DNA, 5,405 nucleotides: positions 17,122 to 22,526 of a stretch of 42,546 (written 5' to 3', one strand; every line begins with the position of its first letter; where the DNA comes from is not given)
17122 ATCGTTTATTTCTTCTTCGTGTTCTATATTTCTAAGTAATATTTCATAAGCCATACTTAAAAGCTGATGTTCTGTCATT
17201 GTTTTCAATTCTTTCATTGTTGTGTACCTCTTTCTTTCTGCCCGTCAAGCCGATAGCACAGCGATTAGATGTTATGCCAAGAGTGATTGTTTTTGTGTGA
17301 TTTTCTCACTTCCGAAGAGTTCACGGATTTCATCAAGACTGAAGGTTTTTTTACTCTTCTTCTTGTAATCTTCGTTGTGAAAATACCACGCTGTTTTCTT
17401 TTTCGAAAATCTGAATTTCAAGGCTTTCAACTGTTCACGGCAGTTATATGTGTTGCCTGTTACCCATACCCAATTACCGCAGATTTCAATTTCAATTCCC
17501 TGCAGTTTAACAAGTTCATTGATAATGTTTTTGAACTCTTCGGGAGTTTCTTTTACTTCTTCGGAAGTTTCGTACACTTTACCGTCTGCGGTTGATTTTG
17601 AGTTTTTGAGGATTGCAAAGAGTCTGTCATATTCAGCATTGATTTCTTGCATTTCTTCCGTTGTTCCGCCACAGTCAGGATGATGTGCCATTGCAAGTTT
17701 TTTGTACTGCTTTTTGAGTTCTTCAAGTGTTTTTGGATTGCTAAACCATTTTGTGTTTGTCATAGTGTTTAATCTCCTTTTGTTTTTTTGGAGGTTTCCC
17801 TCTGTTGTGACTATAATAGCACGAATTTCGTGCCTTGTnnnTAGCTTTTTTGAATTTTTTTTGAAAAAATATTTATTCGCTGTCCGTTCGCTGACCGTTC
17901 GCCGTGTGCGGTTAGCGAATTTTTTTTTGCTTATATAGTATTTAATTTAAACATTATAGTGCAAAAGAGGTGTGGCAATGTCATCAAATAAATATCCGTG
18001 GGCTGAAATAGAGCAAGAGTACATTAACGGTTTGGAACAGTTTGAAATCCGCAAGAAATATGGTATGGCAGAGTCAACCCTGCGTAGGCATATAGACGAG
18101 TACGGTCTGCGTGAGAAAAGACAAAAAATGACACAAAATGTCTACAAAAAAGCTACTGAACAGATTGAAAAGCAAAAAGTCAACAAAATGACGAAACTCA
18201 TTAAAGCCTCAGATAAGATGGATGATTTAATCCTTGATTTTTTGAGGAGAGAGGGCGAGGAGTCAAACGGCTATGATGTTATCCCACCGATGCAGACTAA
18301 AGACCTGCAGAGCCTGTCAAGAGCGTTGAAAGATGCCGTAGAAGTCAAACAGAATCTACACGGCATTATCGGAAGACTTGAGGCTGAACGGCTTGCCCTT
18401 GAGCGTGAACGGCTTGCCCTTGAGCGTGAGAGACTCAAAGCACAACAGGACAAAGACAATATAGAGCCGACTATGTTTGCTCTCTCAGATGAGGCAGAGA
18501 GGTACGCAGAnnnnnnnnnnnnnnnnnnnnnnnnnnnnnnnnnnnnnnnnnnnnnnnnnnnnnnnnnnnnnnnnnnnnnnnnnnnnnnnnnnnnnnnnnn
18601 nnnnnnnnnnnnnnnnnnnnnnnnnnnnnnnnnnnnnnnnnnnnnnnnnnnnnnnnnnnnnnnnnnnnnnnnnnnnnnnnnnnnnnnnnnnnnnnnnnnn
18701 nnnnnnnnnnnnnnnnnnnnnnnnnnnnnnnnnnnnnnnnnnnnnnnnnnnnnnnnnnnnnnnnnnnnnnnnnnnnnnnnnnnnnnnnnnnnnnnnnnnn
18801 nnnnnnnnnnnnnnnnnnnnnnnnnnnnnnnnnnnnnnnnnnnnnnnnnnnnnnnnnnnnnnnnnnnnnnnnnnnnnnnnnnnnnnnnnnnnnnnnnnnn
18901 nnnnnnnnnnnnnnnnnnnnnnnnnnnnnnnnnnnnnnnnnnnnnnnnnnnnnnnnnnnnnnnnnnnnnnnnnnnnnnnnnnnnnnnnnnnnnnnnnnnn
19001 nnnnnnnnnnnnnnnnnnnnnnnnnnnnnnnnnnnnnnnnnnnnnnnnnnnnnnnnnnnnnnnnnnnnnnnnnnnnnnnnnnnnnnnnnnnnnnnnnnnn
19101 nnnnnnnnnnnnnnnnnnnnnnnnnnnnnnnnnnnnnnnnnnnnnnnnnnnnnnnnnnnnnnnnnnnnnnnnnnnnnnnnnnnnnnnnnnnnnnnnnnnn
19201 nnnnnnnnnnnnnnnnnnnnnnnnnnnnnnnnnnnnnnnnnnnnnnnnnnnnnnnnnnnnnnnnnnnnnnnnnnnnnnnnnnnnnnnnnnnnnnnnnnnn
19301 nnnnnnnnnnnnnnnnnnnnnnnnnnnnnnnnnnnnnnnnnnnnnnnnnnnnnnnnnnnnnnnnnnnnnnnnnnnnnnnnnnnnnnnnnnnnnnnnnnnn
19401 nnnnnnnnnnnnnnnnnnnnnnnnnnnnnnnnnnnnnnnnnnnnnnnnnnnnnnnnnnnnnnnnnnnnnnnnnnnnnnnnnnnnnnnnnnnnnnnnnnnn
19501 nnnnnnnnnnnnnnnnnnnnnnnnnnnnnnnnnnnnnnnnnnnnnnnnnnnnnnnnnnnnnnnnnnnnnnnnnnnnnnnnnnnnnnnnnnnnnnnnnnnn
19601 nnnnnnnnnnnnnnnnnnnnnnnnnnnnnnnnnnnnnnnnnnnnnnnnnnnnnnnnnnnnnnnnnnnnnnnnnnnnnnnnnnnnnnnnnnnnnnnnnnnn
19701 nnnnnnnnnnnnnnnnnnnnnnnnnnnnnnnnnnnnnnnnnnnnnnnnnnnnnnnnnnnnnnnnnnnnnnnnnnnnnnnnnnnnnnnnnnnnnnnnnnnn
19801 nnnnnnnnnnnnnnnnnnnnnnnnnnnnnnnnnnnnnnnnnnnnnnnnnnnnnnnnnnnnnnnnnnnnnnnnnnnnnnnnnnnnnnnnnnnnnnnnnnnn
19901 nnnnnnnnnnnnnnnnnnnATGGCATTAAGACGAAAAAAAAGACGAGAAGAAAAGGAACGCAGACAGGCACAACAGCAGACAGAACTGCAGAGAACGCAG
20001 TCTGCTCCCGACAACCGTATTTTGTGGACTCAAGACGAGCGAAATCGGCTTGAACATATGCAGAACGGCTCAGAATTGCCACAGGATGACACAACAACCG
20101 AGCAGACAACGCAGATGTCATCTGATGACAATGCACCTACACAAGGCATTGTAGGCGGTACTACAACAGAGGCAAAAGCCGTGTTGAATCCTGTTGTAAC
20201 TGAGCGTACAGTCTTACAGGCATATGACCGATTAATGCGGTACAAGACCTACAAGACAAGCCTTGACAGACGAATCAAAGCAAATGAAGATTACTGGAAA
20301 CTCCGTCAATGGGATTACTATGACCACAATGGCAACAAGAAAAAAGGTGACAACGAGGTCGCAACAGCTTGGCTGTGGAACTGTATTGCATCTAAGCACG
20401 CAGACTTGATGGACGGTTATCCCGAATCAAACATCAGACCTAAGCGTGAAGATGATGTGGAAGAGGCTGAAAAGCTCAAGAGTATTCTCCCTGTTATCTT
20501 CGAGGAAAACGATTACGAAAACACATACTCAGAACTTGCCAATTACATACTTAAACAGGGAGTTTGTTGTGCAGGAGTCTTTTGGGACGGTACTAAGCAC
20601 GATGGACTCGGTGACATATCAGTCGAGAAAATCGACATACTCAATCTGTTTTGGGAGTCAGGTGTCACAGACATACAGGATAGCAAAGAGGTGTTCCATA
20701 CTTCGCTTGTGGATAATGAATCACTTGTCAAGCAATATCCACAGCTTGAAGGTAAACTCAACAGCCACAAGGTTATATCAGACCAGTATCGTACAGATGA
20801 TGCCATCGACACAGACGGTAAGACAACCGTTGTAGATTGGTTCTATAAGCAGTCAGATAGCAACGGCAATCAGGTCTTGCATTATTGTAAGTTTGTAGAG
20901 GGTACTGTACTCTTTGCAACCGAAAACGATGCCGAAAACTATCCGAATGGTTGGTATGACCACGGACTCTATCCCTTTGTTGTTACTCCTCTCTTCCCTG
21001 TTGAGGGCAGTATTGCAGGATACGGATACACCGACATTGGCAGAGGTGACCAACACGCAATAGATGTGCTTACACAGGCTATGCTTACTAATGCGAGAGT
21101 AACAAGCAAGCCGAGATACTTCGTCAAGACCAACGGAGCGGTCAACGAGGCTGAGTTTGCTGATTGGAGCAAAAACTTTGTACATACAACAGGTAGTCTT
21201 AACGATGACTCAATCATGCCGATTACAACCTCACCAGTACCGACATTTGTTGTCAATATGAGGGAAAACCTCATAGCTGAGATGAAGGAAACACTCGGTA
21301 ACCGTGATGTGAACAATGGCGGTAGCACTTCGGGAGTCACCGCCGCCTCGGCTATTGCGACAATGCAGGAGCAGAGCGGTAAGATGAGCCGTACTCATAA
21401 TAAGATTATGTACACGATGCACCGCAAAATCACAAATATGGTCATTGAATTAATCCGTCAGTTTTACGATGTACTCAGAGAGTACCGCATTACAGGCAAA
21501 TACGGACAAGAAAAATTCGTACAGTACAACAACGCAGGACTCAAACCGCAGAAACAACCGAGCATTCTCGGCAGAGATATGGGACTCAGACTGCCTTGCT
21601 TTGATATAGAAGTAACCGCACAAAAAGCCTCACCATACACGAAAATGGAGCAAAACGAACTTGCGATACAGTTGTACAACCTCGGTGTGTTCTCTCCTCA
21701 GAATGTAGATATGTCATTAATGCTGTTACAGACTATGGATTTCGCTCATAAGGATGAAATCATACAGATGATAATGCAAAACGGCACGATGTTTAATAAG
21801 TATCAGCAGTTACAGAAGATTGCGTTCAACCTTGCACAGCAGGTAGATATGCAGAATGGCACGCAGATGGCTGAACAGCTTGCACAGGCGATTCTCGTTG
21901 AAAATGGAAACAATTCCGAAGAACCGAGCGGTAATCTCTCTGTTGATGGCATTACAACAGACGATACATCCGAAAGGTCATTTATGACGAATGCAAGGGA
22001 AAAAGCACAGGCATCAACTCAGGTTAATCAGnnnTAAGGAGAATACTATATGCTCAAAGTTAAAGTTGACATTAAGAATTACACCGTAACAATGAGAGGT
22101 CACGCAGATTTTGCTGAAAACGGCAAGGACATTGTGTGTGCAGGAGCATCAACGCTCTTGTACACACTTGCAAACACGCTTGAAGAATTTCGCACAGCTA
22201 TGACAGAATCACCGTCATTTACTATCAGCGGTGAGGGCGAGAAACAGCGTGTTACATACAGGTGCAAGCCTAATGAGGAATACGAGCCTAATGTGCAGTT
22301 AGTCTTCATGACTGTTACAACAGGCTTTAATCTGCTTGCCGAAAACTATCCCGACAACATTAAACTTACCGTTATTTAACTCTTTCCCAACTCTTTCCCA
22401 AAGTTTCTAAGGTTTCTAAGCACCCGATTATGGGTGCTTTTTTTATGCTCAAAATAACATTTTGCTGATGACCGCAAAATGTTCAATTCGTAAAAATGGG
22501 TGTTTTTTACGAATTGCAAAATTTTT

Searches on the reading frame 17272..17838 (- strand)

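Call 88: search_protein_families(library=pfam, proteins=[window:17272-17838:-], max_evalue=0.001)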
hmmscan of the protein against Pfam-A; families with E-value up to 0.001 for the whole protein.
window:17272-17838:- (188 aa): 1 family
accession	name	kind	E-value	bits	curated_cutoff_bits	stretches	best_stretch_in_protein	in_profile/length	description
PF00226.36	DnaJ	-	4.6e-06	27.1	27.8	1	36-73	12-53/63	DnaJ domain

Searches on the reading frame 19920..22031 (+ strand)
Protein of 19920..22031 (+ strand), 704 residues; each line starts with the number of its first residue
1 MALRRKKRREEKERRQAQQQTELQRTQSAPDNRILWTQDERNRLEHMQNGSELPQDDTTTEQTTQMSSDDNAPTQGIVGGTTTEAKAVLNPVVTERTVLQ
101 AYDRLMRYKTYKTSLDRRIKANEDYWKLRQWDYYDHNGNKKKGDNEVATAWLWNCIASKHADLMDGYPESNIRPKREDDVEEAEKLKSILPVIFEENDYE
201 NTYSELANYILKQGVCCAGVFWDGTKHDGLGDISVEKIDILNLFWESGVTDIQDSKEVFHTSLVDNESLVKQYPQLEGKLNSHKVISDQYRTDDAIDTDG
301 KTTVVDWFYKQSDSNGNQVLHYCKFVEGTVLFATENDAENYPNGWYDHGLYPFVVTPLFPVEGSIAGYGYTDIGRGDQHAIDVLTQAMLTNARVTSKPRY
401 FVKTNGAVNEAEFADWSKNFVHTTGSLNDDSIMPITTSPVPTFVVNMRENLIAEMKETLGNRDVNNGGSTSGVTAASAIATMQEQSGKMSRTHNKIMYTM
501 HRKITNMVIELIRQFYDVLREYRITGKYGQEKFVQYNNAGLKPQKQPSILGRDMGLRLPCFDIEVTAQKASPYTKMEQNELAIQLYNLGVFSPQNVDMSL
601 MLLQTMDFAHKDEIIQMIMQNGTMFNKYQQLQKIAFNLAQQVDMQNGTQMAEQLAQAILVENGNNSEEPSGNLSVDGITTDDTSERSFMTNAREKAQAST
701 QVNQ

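Call 9: search_protein_families(library=phrogs, proteins=[window:19920-22031:+], max_evalue=0.001)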
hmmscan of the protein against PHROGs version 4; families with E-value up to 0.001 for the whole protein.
window:19920-22031:+ (704 aa): 2 families
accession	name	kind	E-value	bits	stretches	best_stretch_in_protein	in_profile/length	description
phrog_156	-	head and packaging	5.4e-73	247.5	1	111-661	15-603/681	portal protein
phrog_1216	-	head and packaging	6.5e-11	42.5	1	235-528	214-525/714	portal protein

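Call 10: search_protein_families(library=pfam, proteins=[window:19920-22031:+], max_evalue=0.05)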
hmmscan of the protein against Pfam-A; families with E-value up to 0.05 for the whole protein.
window:19920-22031:+ (704 aa): 2 families
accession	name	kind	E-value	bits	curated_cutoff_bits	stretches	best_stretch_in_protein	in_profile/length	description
PF16510.12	P22_portal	-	2.2e-25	89.7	26.1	2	387-657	312-582/594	Phage P22-like portal protein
PF23899.1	SU10_portal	-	1.5e-16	60.5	30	1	233-528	191-490/593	Phage SU10 portal protein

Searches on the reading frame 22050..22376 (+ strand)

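Call 9: search_protein_families(library=phrogs, proteins=[window:22050-22376:+], max_evalue=0.001)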
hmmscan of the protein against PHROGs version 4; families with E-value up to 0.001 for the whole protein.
window:22050-22376:+ (109 aa): 1 family
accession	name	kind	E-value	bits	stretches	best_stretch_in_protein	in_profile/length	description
phrog_4478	-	other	3.3e-16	60.3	1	1-106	1-98/102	peptidase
